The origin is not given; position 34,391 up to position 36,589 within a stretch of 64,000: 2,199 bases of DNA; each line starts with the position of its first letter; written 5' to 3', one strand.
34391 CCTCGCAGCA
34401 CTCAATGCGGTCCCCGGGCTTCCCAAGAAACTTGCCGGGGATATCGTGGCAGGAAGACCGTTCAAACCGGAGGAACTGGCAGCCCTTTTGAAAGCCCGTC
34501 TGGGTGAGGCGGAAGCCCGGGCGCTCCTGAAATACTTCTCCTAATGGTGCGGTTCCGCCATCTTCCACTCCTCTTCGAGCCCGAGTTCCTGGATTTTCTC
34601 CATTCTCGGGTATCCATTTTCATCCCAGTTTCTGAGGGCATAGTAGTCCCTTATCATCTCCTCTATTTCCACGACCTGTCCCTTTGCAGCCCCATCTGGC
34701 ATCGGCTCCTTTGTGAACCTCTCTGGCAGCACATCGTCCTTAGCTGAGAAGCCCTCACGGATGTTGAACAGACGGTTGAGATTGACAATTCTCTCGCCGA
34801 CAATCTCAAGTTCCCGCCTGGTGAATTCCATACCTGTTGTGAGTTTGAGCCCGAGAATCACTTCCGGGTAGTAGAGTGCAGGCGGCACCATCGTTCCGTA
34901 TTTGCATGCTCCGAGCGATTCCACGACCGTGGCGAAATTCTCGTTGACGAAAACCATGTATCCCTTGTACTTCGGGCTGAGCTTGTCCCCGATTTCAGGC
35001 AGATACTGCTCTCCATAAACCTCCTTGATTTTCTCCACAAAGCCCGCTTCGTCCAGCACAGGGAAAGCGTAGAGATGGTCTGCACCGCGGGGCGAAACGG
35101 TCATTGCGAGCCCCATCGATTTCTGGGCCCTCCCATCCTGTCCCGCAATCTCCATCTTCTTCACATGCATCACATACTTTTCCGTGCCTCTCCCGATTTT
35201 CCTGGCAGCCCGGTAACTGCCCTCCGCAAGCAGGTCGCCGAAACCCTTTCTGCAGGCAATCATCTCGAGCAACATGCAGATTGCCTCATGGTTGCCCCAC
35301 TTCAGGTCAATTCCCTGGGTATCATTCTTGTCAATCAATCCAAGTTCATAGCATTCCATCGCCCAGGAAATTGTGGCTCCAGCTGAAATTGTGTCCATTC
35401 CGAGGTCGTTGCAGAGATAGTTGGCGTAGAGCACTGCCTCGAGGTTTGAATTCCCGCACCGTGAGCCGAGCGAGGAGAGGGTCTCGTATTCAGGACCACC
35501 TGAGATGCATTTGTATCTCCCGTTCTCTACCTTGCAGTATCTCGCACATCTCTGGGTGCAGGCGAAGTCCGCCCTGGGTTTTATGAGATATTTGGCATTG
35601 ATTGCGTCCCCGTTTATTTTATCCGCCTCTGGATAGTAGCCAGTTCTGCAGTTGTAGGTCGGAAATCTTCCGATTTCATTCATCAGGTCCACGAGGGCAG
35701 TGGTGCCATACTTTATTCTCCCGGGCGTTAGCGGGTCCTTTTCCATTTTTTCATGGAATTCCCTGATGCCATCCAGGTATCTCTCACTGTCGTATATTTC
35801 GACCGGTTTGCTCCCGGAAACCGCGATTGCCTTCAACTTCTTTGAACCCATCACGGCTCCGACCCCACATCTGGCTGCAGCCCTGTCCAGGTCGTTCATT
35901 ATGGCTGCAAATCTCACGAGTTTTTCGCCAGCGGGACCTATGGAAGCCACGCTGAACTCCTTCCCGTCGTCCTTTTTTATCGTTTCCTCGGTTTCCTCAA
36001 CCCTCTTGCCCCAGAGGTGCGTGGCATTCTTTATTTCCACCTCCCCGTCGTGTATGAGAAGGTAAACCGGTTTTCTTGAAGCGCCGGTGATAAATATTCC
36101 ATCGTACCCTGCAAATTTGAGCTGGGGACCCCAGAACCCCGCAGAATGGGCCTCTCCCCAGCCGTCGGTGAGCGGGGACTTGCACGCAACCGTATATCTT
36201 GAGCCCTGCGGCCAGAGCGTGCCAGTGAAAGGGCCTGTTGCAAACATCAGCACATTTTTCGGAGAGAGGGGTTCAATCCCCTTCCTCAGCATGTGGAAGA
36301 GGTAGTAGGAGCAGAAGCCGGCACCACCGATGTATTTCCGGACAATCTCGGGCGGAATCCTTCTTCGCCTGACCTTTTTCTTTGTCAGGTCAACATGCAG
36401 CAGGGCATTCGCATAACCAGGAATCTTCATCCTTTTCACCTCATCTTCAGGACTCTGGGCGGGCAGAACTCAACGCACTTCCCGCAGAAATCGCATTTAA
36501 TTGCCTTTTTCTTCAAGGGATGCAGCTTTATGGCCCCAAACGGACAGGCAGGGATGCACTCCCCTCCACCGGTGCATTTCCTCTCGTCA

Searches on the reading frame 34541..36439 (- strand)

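Call 39: search_protein_families(library=pfam, proteins=[window:34541-36439:-], max_evalue=0.0001)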
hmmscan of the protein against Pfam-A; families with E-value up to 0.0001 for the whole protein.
window:34541-36439:- (632 aa): 2 families
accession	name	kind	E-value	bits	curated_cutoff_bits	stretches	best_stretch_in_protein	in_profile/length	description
PF01314.23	AFOR_C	-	5.4e-134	447.6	27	1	226-621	4-385/385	Aldehyde ferredoxin oxidoreductase, domains 2 & 3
PF02730.20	AFOR_N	-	7.5e-78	261.3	29.8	1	13-209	3-198/199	Aldehyde ferredoxin oxidoreductase, N-terminal domain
